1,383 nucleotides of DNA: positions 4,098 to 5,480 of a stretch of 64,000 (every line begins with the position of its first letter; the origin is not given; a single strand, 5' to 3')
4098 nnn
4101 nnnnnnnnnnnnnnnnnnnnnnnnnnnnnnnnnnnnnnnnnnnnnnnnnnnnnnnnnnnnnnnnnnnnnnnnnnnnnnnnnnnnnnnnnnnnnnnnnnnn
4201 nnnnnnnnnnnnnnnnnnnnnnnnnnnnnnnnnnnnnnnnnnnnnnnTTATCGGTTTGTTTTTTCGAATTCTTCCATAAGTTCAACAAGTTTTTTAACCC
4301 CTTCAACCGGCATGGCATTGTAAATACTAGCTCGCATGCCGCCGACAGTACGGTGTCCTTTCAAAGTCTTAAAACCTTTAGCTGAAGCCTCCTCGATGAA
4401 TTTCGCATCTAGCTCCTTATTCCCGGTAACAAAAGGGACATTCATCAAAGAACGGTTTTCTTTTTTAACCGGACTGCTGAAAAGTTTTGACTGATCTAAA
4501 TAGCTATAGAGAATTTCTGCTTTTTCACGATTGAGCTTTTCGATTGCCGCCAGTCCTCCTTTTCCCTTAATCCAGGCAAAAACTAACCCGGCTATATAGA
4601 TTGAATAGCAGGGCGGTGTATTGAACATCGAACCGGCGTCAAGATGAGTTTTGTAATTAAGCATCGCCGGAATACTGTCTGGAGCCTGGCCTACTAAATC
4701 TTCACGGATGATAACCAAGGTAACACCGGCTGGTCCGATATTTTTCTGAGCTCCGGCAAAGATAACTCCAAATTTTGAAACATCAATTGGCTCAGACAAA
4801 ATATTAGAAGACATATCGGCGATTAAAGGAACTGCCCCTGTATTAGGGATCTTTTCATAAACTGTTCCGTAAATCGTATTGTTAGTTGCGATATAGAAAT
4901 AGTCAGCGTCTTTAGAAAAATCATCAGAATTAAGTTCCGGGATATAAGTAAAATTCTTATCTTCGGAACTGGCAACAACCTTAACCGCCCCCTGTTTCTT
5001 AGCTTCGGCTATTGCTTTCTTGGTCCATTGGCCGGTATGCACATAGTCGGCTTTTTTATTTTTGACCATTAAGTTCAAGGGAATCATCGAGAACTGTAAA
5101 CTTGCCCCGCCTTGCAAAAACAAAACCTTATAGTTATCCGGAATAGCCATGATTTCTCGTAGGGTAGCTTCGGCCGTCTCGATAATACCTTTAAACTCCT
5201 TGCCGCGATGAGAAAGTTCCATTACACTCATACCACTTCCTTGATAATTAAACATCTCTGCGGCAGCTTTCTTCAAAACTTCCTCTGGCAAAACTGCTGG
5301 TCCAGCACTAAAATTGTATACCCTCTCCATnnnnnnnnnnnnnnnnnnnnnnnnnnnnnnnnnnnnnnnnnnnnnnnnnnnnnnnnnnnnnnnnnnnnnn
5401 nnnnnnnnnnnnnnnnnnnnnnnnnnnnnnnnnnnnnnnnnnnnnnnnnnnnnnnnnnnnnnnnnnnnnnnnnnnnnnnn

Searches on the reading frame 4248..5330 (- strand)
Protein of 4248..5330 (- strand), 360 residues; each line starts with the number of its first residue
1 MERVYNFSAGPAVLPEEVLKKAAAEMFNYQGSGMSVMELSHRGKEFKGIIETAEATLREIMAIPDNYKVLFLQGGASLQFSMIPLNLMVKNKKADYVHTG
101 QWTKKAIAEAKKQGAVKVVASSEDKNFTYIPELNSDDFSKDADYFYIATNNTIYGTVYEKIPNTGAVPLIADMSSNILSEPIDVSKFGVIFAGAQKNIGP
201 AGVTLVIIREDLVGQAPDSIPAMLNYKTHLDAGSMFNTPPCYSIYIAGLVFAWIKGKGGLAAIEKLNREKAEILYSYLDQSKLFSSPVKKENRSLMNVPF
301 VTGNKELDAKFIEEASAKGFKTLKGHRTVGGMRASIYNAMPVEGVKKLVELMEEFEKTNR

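Call 6: search_protein_families(library=pfam, proteins=[window:4248-5330:-])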
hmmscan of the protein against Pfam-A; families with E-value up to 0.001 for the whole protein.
window:4248-5330:- (360 aa): 1 family
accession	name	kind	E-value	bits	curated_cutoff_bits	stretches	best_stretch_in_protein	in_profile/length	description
PF00266.25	Aminotran_5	-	8.7e-52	176.7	21.5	1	4-348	1-371/371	Aminotransferase class-V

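Call 8: search_protein_families(library=ncbifam, proteins=[window:4248-5330:-])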
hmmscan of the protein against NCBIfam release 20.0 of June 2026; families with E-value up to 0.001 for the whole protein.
window:4248-5330:- (360 aa): 7 families
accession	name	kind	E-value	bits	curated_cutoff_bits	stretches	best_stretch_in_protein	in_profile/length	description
NF003764.0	PRK05355.1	equivalog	3e-170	565.9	253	1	1-359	1-356/357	3-phosphoserine/phosphohydroxythreonine transaminase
TIGR01364.1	serC_1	equivalog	2.9e-158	526.4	443.6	1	4-358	1-357/358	phosphoserine transaminase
NF009112.0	PRK12462.1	equivalog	4.7e-118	394.2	563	1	5-358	7-363/365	phosphoserine transaminase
TIGR01366.1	serC_3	equivalog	6.6e-13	48.6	401.65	1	31-350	24-352/361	phosphoserine transaminase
NF002841.0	PRK03080.1-2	equivalog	2e-12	46.8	477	1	35-313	35-324/389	phosphoserine transaminase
TIGR01365.1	serC_2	equivalog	4.9e-10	39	448.2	1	36-309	27-311/374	phosphoserine transaminase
TIGR03301.1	PhnW-AepZ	equivalog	1.4e-05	24.7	360.8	1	37-353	20-352/355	2-aminoethylphosphonate aminotransferase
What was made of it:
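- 4248..5330 (-): serC: 3-phosphoserine aminotransferase, 360 aa. It starts 2 nt after the rex stop codon. NCBIfam equivalogs NF003764 (565.9 bits, cut-off 253) and TIGR01364 (526.4 bits, cut-off 443.6) (call 8).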
